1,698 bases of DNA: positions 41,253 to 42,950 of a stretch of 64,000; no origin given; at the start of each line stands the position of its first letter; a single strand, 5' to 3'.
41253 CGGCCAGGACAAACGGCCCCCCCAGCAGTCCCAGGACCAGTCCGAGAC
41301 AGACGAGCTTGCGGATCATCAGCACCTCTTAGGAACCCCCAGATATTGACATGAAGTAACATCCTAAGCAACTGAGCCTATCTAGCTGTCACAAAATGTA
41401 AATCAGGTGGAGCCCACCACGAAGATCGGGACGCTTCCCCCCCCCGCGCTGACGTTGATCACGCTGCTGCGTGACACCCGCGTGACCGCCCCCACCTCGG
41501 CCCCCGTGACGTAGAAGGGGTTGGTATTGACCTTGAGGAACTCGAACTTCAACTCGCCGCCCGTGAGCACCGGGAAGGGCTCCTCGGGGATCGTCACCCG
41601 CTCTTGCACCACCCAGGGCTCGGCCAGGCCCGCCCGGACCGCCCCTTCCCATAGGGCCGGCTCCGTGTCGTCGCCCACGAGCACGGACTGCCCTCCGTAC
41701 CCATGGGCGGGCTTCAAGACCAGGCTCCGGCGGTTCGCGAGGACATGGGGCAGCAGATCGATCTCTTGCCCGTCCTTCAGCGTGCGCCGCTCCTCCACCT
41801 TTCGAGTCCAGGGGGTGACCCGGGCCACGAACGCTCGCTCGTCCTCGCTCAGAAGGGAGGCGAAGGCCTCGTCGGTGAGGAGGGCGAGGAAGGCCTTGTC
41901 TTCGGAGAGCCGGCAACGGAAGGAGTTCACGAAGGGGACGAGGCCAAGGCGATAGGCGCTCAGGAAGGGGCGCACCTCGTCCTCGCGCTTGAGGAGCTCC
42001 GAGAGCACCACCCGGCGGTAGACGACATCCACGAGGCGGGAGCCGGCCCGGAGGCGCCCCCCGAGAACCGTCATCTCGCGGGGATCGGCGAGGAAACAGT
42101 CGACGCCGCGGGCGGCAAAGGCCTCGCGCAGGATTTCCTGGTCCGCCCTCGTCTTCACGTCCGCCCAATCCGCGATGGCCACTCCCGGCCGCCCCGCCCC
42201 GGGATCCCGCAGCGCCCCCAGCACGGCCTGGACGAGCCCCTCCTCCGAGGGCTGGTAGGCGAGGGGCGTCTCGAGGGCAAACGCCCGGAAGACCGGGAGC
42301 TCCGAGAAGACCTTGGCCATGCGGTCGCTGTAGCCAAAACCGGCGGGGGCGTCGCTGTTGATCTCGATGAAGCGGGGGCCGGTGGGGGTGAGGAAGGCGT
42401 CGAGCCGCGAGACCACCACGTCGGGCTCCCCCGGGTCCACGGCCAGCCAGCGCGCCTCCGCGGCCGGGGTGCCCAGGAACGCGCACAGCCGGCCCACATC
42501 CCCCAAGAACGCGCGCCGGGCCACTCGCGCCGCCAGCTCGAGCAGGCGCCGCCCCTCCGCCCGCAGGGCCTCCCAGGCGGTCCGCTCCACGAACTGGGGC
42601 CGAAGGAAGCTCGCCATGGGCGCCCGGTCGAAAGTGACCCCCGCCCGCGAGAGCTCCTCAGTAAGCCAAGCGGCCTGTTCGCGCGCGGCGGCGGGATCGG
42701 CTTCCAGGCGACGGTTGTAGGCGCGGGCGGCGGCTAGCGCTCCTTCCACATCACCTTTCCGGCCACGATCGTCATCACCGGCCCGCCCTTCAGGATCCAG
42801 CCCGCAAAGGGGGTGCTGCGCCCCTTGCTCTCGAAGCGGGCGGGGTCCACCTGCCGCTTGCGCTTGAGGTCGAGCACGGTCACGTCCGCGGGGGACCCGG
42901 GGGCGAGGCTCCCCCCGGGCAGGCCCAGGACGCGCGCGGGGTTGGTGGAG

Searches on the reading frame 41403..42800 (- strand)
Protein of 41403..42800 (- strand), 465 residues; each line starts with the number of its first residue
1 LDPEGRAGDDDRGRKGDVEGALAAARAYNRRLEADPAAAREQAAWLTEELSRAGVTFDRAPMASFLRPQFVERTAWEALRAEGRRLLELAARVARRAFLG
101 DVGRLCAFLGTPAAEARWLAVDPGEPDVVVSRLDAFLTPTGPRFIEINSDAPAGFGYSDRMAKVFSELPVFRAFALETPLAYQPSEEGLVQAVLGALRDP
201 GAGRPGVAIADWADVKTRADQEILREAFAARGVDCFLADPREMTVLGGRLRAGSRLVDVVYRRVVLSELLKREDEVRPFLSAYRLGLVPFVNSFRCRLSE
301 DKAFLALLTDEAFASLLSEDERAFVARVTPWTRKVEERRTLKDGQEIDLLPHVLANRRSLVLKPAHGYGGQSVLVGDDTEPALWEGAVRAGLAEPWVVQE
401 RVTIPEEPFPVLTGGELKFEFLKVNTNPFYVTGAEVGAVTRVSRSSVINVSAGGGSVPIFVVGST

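Call 5: search_protein_families(library=pfam, proteins=[window:41403-42800:-], max_evalue=0.1)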
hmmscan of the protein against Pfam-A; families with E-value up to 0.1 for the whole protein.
window:41403-42800:- (465 aa): 2 families
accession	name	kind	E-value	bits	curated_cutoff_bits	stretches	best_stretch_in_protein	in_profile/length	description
PF14403.11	CP_ATPgrasp_2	-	1.6e-08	34.4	32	1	220-442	155-373/374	Circularly permuted ATP-grasp type 2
PF04174.18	CP_ATPgrasp_1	-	1.2e-05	24.9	23.1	1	227-393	162-324/332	A circularly permuted ATPgrasp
